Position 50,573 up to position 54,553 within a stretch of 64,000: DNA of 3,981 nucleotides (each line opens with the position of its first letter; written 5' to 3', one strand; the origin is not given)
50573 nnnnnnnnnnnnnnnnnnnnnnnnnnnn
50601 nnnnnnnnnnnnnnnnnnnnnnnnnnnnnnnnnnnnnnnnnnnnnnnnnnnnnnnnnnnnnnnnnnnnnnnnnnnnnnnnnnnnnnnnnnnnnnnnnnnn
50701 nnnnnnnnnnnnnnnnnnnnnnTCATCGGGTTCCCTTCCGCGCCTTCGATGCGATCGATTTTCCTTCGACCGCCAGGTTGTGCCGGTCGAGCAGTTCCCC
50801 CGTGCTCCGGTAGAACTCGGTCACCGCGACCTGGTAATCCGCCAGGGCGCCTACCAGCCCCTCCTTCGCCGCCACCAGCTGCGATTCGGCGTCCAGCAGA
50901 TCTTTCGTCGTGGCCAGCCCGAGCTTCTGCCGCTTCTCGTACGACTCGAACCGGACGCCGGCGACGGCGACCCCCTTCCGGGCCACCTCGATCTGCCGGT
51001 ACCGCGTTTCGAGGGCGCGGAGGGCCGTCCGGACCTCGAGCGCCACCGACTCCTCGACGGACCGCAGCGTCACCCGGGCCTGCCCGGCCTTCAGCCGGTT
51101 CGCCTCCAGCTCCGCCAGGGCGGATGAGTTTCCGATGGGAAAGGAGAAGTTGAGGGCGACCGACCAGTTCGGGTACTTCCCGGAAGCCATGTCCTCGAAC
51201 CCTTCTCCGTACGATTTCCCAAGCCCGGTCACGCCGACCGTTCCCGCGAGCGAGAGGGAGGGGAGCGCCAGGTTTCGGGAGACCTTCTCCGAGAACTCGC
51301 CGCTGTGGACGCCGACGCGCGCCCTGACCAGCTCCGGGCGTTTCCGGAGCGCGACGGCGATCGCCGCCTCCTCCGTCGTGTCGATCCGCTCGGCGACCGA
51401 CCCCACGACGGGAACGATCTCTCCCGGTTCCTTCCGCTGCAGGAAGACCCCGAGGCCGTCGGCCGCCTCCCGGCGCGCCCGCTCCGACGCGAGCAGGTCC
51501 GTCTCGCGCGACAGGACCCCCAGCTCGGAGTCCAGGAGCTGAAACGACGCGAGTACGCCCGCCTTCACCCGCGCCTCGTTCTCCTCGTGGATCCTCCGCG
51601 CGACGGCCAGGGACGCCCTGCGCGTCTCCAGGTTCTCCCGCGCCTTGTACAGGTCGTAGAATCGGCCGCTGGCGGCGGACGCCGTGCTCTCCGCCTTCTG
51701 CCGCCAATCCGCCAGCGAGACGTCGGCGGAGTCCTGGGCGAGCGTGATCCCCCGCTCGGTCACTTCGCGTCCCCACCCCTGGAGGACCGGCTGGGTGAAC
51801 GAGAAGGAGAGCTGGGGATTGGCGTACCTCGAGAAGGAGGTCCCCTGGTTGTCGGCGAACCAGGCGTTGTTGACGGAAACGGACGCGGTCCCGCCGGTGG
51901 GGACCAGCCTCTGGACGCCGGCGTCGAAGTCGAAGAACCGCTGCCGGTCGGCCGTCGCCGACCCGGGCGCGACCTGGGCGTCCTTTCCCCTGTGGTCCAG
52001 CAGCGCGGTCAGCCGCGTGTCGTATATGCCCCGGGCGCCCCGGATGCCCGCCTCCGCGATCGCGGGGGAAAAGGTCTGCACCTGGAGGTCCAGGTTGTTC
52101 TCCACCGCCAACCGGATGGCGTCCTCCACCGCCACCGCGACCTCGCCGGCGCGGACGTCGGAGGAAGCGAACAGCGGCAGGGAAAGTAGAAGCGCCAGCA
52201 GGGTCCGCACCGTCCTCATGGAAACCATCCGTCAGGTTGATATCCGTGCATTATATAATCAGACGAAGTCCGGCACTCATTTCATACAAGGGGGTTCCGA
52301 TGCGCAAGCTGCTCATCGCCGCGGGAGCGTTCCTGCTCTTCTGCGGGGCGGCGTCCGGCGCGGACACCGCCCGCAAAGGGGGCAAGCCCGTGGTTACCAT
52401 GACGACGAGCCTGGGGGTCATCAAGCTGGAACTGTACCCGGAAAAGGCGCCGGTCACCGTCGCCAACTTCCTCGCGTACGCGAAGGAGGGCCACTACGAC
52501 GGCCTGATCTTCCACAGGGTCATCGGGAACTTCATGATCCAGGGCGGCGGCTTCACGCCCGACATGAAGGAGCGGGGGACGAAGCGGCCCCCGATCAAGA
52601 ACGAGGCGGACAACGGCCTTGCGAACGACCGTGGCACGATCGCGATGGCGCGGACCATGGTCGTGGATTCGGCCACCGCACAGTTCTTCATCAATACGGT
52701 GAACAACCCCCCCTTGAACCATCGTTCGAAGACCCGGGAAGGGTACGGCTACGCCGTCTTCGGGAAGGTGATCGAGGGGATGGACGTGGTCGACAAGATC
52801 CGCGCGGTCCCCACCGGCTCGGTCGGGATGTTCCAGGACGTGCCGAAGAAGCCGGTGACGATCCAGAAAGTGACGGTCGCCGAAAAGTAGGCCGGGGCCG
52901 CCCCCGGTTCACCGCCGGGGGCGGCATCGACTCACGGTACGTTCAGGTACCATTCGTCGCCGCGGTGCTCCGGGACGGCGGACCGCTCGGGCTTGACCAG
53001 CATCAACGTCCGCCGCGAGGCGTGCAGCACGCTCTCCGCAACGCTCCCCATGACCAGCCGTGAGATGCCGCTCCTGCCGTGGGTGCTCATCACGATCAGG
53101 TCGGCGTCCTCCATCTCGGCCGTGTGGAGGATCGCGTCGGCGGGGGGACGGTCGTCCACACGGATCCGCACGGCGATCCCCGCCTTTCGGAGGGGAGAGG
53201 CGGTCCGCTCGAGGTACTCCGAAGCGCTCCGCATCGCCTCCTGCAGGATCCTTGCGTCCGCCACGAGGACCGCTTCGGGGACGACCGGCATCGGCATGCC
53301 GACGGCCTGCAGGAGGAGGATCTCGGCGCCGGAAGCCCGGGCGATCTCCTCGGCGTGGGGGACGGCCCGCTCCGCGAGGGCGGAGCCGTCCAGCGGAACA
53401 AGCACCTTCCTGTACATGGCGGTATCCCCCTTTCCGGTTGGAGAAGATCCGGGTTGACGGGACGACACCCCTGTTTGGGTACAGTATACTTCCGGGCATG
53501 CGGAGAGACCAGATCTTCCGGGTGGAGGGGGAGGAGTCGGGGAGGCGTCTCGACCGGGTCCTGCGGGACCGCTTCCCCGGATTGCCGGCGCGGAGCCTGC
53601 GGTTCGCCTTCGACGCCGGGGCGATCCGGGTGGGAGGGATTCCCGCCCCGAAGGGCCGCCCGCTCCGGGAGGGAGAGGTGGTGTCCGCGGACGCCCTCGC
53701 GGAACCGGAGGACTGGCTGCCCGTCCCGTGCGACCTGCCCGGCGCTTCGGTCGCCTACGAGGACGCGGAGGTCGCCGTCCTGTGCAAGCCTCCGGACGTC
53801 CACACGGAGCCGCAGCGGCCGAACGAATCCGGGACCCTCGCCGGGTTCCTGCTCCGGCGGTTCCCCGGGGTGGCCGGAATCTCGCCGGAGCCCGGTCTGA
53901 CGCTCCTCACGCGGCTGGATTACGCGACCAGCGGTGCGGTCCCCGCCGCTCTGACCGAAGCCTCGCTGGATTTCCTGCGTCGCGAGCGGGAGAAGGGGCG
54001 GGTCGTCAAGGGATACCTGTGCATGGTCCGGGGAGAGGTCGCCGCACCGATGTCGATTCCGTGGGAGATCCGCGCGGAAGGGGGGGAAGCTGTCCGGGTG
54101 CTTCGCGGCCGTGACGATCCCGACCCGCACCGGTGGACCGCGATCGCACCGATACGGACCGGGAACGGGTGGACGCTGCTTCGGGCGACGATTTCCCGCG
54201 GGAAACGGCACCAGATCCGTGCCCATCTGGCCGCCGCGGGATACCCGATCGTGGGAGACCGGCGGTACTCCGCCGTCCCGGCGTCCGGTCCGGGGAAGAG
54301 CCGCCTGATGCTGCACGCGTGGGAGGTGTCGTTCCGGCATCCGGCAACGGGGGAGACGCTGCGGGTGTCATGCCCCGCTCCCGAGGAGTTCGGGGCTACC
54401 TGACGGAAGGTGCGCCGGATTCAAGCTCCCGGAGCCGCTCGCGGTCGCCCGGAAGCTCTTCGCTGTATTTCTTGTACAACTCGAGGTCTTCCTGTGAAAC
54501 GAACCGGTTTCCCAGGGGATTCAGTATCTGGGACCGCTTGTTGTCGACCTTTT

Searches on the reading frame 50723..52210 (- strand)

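Call 78: search_protein_families(library=ncbifam, proteins=[window:50723-52210:-], max_evalue=0.00001)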
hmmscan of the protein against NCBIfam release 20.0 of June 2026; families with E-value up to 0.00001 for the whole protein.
window:50723-52210:- (495 aa): 2 families
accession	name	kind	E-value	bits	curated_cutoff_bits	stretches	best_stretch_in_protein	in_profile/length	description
TIGR01844.1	type_I_sec_TolC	subfamily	3e-26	92.4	225.15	1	108-479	47-406/414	TolC family outer membrane protein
TIGR01845.1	outer_NodT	subfamily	2.2e-16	59.8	210.05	1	118-457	114-444/460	efflux transporter outer membrane subunit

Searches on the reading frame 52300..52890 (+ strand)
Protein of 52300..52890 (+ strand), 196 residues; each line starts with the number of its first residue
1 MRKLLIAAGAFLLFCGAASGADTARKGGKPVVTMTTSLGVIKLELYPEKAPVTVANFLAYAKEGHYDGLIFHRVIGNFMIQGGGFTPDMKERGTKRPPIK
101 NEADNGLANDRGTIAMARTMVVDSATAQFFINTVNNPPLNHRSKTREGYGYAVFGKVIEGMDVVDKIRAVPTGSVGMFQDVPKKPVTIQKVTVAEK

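Call 78: search_protein_families(library=ncbifam, proteins=[window:52300-52890:+], max_evalue=0.00001)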
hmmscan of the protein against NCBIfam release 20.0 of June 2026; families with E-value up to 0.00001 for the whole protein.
window:52300-52890:+ (196 aa): 2 families
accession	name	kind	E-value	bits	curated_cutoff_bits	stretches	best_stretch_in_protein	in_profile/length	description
NF008151.0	PRK10903.1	equivalog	7.9e-66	221.1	308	1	3-193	3-188/190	peptidylprolyl isomerase A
NF008057.0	PRK10791.1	equivalog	1.3e-64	217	297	1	32-195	2-164/164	peptidylprolyl isomerase B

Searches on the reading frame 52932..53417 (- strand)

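Call 78: search_protein_families(library=ncbifam, proteins=[window:52932-53417:-], max_evalue=0.00001)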
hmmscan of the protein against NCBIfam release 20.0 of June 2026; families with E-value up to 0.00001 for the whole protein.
window:52932-53417:- (161 aa): 2 families
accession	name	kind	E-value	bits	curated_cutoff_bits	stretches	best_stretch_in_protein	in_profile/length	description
NF011581.0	PRK15005.1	equivalog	4e-09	36.8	166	1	1-139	1-141/144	universal stress protein UspF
NF008380.0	PRK11175.1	equivalog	1.4e-08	34.1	227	1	14-149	172-307/313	universal stress protein UspE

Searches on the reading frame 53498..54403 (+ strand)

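Call 78: search_protein_families(library=ncbifam, proteins=[window:53498-54403:+], max_evalue=0.00001)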
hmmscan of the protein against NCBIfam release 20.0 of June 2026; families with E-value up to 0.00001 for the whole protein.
window:53498-54403:+ (301 aa): 6 families
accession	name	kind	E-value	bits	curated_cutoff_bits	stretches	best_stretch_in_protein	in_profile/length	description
TIGR00005.1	rluA_subfam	subfamily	2.4e-33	115.7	192.7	1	12-299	2-291/298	RluA family pseudouridine synthase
NF008249.0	PRK11025.1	equivalog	3.9e-18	65.4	378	1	5-295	9-303/317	23S rRNA pseudouridine(955/2504/2580) synthase RluC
NF008385.0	PRK11180.1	equivalog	2e-16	60.2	351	1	9-298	11-305/325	23S rRNA pseudouridine(1911/1915/1917) synthase RluD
NF007543.0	PRK10158.1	equivalog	1.2e-12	47.9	286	1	83-294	14-217/219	bifunctional tRNA pseudouridine(32) synthase/23S rRNA pseudouridine(746) synthase RluA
NF008321.0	PRK11112.1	equivalog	1.7e-12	47.2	328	1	225-292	149-221/257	tRNA pseudouridine(65) synthase TruC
TIGR01621.1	RluA-like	hypoth_equivalog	6.3e-07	28.8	222.3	1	133-292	43-194/217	TIGR01621 family pseudouridine synthase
